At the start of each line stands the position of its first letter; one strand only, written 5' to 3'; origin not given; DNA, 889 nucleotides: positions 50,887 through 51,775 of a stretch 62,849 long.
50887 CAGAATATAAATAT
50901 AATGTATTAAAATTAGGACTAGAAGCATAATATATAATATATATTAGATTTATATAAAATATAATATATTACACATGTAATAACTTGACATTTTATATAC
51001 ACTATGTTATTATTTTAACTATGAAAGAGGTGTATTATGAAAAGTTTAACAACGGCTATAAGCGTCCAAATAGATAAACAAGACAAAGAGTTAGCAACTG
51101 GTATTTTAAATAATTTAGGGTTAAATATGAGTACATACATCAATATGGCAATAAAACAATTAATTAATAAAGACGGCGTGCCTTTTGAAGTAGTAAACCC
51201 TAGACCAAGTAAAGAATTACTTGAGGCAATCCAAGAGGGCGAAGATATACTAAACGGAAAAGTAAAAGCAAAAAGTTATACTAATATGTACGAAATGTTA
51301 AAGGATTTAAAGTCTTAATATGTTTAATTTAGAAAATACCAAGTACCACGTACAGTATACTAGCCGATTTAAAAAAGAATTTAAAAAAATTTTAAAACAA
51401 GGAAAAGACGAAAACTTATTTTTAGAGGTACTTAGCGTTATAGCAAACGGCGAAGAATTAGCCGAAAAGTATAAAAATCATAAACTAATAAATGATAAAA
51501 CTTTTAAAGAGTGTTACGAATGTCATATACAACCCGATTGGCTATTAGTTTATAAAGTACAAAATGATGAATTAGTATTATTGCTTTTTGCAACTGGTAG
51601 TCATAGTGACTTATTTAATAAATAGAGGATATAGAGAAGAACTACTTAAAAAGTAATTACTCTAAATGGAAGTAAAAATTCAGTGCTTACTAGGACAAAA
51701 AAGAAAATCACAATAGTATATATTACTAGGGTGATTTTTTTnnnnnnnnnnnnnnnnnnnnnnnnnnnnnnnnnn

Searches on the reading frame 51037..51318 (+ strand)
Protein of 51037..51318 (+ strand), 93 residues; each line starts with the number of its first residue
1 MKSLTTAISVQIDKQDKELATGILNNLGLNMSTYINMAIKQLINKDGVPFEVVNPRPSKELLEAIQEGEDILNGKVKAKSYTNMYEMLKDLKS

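Call 68: search_protein_families(library=pfam, proteins=[window:51037-51318:+], max_evalue=0.01)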
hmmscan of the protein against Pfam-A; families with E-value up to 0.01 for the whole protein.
window:51037-51318:+ (93 aa): 1 family
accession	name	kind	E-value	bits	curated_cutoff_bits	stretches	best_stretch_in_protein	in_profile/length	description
PF04221.18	RelB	-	1.2e-11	44.8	22.4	1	6-85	2-79/82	RelB antitoxin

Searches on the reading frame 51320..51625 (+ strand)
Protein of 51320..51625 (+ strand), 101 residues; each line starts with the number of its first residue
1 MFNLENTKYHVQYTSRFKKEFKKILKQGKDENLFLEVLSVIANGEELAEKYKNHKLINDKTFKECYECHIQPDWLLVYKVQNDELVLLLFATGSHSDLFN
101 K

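Call 68: search_protein_families(library=pfam, proteins=[window:51320-51625:+], max_evalue=0.01)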
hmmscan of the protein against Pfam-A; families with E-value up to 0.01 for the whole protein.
window:51320-51625:+ (101 aa): 3 families
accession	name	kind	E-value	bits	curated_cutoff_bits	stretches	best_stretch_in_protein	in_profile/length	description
PF15738.11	YafQ_toxin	-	2.1e-27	95.7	30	1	9-100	1-88/88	Bacterial toxin of type II toxin-antitoxin system, YafQ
PF05016.21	ParE_toxin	-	3.6e-08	34.3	23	1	11-98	1-88/89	ParE toxin of type II toxin-antitoxin system, parDE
PF15781.12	ParE-like_toxin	-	0.0018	18.7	28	0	12-100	2-84/87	ParE-like toxin of type II bacterial toxin-antitoxin system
